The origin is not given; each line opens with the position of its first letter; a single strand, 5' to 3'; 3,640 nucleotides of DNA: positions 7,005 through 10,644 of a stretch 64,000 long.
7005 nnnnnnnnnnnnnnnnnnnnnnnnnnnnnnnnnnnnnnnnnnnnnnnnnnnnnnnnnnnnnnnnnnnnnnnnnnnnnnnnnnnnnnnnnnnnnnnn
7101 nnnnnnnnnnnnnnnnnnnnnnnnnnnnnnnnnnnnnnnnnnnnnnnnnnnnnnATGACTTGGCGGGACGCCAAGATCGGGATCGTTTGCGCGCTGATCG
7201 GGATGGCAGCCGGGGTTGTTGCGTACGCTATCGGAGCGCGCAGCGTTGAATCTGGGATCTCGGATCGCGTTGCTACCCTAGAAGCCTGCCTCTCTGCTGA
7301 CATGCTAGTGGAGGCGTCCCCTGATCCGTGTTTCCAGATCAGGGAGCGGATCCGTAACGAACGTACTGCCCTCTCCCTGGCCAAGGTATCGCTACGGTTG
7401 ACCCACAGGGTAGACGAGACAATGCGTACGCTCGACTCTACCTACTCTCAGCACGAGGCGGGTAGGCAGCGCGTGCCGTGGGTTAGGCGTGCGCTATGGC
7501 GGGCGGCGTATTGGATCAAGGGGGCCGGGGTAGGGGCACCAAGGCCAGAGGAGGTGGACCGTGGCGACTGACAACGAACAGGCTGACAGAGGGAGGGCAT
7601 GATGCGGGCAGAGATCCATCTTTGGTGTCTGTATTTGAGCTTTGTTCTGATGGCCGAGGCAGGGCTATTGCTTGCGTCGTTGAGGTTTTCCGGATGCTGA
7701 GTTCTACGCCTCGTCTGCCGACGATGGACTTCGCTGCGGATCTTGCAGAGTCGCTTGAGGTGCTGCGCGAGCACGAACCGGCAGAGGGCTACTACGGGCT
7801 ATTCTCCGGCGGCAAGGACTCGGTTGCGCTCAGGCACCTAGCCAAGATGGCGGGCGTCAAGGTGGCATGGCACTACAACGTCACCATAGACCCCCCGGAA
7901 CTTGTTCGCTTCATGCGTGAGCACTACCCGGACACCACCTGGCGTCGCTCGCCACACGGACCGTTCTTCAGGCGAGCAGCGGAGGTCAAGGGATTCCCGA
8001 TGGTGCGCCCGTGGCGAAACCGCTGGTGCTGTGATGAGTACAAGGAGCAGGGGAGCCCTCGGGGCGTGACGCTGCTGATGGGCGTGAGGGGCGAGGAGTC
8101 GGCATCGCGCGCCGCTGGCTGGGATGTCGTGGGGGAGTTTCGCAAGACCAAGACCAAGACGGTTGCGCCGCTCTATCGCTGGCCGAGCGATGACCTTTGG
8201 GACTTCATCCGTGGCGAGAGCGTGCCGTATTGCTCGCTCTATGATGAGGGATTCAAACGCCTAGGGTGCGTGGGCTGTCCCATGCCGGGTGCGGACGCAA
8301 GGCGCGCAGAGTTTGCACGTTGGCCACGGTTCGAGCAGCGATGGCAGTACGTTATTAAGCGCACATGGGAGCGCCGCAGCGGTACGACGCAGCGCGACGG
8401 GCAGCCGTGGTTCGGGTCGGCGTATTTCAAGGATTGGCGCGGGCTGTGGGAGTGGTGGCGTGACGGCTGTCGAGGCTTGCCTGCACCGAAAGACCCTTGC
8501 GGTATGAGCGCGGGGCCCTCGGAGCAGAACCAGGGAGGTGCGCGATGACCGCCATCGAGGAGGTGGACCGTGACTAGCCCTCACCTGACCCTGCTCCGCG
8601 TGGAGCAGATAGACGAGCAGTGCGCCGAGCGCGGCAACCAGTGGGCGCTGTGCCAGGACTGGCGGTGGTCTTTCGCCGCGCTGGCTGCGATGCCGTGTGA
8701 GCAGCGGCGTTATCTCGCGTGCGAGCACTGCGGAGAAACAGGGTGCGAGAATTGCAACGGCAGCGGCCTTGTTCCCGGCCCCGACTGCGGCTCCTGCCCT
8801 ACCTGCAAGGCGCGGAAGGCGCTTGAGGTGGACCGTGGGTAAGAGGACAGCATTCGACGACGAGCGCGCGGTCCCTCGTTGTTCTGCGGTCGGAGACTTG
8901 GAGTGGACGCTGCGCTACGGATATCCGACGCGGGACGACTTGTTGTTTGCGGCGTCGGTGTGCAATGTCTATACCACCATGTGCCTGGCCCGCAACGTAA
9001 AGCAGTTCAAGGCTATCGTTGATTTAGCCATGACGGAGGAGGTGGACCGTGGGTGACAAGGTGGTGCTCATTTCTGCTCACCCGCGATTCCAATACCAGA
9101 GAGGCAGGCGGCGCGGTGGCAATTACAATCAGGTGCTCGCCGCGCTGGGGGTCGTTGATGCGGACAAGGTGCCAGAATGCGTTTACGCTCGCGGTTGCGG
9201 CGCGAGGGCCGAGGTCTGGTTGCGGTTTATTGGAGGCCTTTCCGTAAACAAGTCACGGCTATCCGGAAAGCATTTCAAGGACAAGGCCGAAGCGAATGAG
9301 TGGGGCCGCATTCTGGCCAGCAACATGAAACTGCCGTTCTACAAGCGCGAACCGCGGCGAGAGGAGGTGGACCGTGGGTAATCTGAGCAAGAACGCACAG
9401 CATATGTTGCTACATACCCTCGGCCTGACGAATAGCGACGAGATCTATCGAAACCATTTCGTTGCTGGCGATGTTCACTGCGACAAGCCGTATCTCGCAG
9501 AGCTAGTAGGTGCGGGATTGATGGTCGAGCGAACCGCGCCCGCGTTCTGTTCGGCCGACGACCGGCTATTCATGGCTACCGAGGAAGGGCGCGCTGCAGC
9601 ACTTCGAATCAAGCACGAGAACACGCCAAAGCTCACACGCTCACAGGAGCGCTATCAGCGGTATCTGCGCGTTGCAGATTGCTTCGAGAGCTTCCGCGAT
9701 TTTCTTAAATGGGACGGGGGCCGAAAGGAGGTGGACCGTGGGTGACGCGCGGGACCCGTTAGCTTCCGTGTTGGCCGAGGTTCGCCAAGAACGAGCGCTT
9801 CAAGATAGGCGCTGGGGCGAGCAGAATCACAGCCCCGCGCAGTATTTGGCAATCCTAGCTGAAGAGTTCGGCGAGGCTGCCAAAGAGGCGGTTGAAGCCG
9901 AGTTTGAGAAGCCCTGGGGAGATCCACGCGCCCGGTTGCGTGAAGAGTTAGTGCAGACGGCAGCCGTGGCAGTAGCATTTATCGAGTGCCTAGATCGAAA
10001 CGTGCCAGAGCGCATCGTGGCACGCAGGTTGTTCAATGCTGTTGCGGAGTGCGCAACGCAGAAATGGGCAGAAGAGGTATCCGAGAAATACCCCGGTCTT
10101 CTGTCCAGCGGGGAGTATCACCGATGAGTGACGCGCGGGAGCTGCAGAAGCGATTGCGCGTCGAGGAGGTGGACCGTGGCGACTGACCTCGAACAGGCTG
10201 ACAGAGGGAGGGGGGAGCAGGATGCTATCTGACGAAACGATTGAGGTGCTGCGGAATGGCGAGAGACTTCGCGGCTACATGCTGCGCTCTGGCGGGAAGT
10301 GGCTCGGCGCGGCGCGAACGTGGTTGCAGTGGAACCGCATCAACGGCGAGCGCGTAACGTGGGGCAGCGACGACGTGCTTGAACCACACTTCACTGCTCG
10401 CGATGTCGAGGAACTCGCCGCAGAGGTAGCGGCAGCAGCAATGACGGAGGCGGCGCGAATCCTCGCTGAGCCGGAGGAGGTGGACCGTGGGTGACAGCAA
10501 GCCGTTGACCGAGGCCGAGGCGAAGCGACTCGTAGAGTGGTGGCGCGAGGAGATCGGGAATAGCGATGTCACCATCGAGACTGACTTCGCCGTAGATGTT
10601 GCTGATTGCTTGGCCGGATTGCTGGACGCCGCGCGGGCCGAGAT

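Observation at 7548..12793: Twelve copies of an invariant start-associated sequence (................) at gene junctions, which gives about ten unrelated proteins the same EVDRG C-terminus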

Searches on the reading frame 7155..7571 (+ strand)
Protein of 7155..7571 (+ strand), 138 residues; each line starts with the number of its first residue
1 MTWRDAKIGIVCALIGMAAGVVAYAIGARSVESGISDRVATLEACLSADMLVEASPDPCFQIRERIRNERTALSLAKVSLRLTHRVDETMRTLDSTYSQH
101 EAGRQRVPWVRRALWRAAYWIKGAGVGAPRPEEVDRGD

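Call 13: search_protein_families(library=pfam, proteins=[window:7155-7571:+], max_evalue=0.01)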
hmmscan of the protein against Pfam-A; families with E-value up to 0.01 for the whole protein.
window:7155-7571:+ (138 aa): 0 families

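Call 73: list_cluster_members(proteins=[window:7155-7571:+, window:8570-8842:+, window:8835-9056:+, window:9049-9381:+, window:9374-9745:+, window:9738-10127:+, window:10222-10494:+, window:12071-12295:+, window:12317-12523:+, window:12535-12798:+])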
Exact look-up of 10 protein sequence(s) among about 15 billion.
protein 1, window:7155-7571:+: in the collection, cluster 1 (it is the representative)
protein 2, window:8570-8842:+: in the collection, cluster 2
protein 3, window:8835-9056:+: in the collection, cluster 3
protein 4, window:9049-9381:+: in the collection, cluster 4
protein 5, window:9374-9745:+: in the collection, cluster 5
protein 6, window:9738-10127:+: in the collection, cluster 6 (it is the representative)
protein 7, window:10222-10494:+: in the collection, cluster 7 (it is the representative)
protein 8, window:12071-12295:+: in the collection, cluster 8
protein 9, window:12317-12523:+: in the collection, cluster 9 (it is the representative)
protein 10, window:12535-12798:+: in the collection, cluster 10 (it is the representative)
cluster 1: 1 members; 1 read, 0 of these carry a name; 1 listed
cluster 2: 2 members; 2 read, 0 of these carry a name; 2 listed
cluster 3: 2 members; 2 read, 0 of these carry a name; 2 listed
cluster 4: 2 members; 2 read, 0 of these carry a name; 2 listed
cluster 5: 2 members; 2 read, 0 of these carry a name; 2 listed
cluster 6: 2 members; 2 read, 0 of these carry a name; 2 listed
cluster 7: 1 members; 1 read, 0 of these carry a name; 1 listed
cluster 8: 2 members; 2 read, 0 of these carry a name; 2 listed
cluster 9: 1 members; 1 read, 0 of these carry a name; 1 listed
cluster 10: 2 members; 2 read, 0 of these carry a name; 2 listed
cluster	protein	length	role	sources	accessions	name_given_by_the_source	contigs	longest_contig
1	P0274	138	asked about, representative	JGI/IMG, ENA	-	-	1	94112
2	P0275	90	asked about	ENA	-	-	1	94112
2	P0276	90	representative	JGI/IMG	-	-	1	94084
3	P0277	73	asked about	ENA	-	-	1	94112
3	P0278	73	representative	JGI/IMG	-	-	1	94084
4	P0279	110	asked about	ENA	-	-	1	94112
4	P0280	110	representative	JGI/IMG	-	-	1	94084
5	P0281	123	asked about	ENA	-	-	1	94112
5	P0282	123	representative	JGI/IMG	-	-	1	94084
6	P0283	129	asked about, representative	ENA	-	-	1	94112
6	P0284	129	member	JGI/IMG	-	-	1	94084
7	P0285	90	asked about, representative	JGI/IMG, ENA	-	-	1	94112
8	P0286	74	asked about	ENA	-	-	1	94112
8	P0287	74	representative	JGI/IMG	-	-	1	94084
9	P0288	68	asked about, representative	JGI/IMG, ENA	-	-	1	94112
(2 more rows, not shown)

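Call 77: search_protein_families(library=phrogs, proteins=[window:7155-7571:+], max_evalue=0.001)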
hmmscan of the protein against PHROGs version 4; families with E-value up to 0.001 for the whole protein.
window:7155-7571:+ (138 aa): 0 families

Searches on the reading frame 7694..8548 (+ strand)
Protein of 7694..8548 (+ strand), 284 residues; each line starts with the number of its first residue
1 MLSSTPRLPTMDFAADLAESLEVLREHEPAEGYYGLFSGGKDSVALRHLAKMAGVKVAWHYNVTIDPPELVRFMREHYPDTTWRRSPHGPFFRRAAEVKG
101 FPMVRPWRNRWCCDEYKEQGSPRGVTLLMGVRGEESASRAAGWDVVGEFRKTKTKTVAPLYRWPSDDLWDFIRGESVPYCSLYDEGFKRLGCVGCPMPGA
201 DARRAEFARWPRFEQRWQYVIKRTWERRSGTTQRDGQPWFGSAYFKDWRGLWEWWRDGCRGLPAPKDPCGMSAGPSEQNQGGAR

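Call 13: search_protein_families(library=pfam, proteins=[window:7697-8548:+], max_evalue=0.01)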
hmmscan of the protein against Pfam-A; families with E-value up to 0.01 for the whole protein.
window:7697-8548:+ (283 aa): 1 family
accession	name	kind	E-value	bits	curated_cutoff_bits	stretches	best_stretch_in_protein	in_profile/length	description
PF01507.26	PAPS_reduct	-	2.6e-19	70.4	22.5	1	35-196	5-174/175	Phosphoadenosine phosphosulfate reductase domain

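Call 15: find_related_loci(query=window:7697-8548:+, collection=viral_contigs, flank=10000)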
Query window:7697-8548:+ (283 aa) in viral_contigs; peptide patterns used: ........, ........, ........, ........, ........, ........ (x = any residue, [..] = any of these).
8 stretches matched a pattern; 7 encode a relative of the query (tblastn E <= 1e-3); 7 distinct loci.
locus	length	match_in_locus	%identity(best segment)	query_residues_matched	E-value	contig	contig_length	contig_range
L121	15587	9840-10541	46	16-254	2e-66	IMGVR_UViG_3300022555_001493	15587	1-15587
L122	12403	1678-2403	44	19-270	3e-55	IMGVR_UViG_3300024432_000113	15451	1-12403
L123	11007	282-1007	44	19-270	3e-55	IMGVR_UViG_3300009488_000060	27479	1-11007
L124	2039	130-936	40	7-261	6e-55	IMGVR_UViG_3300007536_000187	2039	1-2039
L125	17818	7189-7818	45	19-232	7e-54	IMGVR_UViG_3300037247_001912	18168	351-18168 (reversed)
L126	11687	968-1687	40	10-254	2e-52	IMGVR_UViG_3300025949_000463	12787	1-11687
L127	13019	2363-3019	40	16-230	1e-44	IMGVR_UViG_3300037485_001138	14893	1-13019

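Call 41: find_homologous_proteins(query=window:7694-8548:+, max_evalue=1e-40)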
Query window:7694-8548:+ (284 aa): 1541 proteins with E <= 1e-40 among 3235 candidates; the best 120 are listed.
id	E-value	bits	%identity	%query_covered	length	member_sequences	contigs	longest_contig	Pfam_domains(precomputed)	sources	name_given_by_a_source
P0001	1.5e-200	683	100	100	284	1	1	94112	PF01507.26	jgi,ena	-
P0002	3.3e-126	439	70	90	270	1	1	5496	PF01507.26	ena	-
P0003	1.2e-109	385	63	88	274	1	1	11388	PF01507.26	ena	-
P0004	9.0e-108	378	62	93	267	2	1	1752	PF01507.26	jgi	-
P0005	3.5e-106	373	60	89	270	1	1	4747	PF01507.26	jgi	jgi:phosphoadenosine phosphosulfate reductase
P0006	8.0e-103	362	58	93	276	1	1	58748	PF01507.26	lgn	-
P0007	1.0e-102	362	62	90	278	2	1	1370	PF01507.26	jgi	-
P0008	1.2e-102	361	62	92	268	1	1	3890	PF01507.26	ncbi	-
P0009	4.4e-101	356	60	89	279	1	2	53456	PF01507.26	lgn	-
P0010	8.6e-101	355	61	92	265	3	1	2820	PF01507.26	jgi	jgi:phosphoadenosine phosphosulfate reductase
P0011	2.0e-100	354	57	92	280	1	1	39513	PF01507.26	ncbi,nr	ncbi:MAG: phosphoadenosine phosphosulfate reductase family protein [Chloroflexi bacterium]|nr:phosph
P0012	1.1e-99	352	57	90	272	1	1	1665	PF01507.26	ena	-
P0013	1.9e-99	351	60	92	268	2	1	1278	PF01507.26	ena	-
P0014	2.8e-99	350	60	88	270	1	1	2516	PF01507.26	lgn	-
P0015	1.0e-98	349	61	90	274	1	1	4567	PF01507.26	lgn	-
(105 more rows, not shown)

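Call 43: find_encoding_contigs(protein=P0002, flank=10000, max_places=2)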
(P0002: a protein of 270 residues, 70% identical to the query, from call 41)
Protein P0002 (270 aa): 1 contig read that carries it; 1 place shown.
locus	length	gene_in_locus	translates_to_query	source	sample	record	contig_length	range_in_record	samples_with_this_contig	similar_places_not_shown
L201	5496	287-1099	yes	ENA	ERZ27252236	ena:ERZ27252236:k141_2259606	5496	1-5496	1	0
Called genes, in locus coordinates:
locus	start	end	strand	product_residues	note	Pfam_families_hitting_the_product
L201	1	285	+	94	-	?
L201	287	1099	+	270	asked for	PF01507:PAPS_reduct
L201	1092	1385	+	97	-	-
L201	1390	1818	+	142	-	-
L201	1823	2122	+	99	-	-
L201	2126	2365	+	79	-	-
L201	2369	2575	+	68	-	-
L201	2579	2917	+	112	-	-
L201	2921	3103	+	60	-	-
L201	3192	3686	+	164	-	PF06147:DUF968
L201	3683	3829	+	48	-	-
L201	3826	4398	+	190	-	PF03838:RecU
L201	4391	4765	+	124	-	-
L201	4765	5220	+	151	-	-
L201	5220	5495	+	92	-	?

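Call 44: find_encoding_contigs(protein=P0003, flank=10000, max_places=2)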
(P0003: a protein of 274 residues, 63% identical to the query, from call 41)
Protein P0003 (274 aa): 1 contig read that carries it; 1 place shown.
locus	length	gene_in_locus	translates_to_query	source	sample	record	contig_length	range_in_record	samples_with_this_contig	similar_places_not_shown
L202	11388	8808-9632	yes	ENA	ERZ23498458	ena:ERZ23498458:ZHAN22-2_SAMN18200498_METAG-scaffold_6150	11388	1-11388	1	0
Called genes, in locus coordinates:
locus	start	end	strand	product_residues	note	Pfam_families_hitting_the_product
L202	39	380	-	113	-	-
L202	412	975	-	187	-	PF05063:MT-A70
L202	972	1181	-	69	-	-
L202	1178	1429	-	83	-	-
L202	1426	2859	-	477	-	PF13476:AAA_23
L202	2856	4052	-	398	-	-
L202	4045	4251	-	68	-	-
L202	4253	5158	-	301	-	PF09588:YqaJ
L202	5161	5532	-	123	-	-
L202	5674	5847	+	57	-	PF12728:HTH_17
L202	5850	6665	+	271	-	PF07505:DUF5131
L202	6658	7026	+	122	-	-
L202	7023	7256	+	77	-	-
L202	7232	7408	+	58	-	-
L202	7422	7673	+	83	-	-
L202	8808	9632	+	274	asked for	PF01507:PAPS_reduct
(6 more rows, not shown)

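Call 45: find_encoding_contigs(protein=P0006, flank=10000, max_places=2)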
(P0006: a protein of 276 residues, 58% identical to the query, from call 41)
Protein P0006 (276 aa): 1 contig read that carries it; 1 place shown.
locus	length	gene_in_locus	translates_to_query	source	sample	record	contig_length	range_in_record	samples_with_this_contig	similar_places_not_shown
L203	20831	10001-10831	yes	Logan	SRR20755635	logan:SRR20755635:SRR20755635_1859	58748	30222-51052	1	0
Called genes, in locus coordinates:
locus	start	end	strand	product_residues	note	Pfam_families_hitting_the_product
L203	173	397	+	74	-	-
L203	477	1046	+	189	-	-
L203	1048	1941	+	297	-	-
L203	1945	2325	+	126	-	-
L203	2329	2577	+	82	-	-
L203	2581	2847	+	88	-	-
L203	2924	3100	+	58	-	-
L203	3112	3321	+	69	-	-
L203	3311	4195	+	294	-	PF12684:DUF3799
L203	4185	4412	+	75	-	-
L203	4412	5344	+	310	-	-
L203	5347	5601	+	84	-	-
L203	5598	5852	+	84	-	-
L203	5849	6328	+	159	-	-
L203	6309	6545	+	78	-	-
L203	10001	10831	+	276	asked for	PF01507:PAPS_reduct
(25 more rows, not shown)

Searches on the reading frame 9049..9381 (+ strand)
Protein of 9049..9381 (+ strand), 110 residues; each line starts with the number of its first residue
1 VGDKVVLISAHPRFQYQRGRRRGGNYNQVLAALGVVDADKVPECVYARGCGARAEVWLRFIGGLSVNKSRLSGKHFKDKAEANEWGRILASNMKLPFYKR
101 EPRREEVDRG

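Call 13: search_protein_families(library=pfam, proteins=[window:9049-9381:+], max_evalue=0.01)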
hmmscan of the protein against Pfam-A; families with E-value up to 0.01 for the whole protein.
window:9049-9381:+ (110 aa): 0 families

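Call 17: find_encoding_contigs(protein=window:9049-9381:+, flank=10000, max_places=10)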
Protein window:9049-9381:+ (110 aa): 1 contig read that carries it; 1 place shown.
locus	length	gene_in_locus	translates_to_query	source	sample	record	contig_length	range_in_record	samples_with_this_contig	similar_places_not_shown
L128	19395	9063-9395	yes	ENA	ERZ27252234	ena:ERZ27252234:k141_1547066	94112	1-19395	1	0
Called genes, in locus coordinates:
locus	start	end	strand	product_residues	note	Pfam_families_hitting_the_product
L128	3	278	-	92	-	?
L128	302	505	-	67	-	-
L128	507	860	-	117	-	-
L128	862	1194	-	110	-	-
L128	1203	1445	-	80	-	-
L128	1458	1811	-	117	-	-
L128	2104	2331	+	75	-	-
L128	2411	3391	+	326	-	-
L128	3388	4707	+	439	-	PF00772:DnaB, PF13481:AAA_25, PF03796:DnaB_C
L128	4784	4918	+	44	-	-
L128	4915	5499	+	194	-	-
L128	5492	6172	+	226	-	-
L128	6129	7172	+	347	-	-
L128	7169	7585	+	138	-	-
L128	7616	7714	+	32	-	-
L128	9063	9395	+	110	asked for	-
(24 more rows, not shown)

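Call 77: search_protein_families(library=phrogs, proteins=[window:9049-9381:+], max_evalue=0.001)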
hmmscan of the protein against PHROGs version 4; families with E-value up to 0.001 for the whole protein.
window:9049-9381:+ (110 aa): 0 families

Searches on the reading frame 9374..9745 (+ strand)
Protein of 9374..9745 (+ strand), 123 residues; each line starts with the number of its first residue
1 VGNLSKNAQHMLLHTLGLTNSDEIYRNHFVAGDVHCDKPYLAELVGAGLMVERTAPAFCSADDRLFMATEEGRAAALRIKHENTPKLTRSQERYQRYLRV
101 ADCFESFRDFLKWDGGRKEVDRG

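Call 13: search_protein_families(library=pfam, proteins=[window:9374-9745:+], max_evalue=0.01)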
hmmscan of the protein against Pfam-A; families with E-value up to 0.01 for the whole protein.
window:9374-9745:+ (123 aa): 0 families

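Call 60: search_protein_representatives(protein=window:9374-9745:+)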
Query: 123 residues. Proteins with E-value up to 0.001 (for the whole library): 478; up to 1e-10: 93; up to 1e-30: 1. The best 150 are listed.
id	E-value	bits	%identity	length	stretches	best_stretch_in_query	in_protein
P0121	3.8e-45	169.0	69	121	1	3-114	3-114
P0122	2.6e-25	105.0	52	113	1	9-113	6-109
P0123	6.0e-21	90.9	48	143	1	8-112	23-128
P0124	8.2e-20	87.2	51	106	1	9-99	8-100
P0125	8.7e-20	87.2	49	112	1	8-115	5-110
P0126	3.6e-19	85.2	47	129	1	6-121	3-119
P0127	5.9e-19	84.5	49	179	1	10-114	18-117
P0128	3.1e-18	82.2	49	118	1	10-117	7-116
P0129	4.7e-18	81.6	46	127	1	8-115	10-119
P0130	1.3e-17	80.2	48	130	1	11-113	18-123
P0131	1.8e-17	79.7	46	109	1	7-111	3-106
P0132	2.0e-17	79.6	49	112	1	13-115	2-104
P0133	2.9e-17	79.0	42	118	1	5-112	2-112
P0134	3.4e-17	78.8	43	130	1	3-112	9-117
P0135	5.5e-17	78.1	44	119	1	8-117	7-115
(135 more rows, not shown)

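Call 77: search_protein_families(library=phrogs, proteins=[window:9374-9745:+], max_evalue=0.001)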
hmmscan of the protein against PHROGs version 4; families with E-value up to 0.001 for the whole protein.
window:9374-9745:+ (123 aa): 2 families
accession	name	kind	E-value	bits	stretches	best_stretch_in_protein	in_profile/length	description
phrog_21796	-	unknown function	4.7e-16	60.1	1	5-112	5-115/192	-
phrog_13561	-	unknown function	6.7e-12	46.3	1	3-77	6-80/92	-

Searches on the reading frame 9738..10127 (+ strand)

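Call 13: search_protein_families(library=pfam, proteins=[window:9738-10127:+], max_evalue=0.01)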
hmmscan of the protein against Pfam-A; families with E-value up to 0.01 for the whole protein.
window:9738-10127:+ (129 aa): 0 families

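Call 77: search_protein_families(library=phrogs, proteins=[window:9738-10127:+], max_evalue=0.001)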
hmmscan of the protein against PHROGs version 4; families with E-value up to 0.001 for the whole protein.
window:9738-10127:+ (129 aa): 2 families
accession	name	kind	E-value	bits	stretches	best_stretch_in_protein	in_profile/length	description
phrog_2831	-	unknown function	1.2e-21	78.4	1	9-97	17-106/295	-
phrog_24212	-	unknown function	6.2e-11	43.1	1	11-88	9-84/204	-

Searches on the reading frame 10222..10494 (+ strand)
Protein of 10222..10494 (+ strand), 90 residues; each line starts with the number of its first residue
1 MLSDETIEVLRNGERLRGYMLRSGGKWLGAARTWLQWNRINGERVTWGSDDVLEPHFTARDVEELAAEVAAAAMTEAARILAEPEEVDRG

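Call 13: search_protein_families(library=pfam, proteins=[window:10222-10494:+], max_evalue=0.01)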
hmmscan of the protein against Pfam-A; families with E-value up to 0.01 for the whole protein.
window:10222-10494:+ (90 aa): 0 families

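Call 74: find_encoding_contigs(protein=window:10222-10494:+, flank=10000, max_places=10)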
Protein window:10222-10494:+ (90 aa): 1 contig read that carries it; 1 place shown.
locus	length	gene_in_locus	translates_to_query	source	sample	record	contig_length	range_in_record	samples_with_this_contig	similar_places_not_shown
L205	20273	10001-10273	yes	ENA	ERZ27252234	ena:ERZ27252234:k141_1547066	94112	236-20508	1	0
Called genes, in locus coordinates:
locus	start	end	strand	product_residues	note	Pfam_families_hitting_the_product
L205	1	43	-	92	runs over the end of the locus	?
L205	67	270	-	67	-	-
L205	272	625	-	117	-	-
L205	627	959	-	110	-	-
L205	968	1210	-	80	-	-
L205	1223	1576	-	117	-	-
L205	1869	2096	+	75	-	-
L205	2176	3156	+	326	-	-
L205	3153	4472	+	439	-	PF00772:DnaB, PF13481:AAA_25, PF03796:DnaB_C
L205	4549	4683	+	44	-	-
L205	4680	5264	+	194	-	-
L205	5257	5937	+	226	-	-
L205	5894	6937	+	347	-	-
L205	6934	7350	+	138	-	-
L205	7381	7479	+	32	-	-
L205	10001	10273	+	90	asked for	-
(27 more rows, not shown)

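Call 77: search_protein_families(library=phrogs, proteins=[window:10222-10494:+], max_evalue=0.001)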
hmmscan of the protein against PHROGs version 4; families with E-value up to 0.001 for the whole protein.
window:10222-10494:+ (90 aa): 0 families
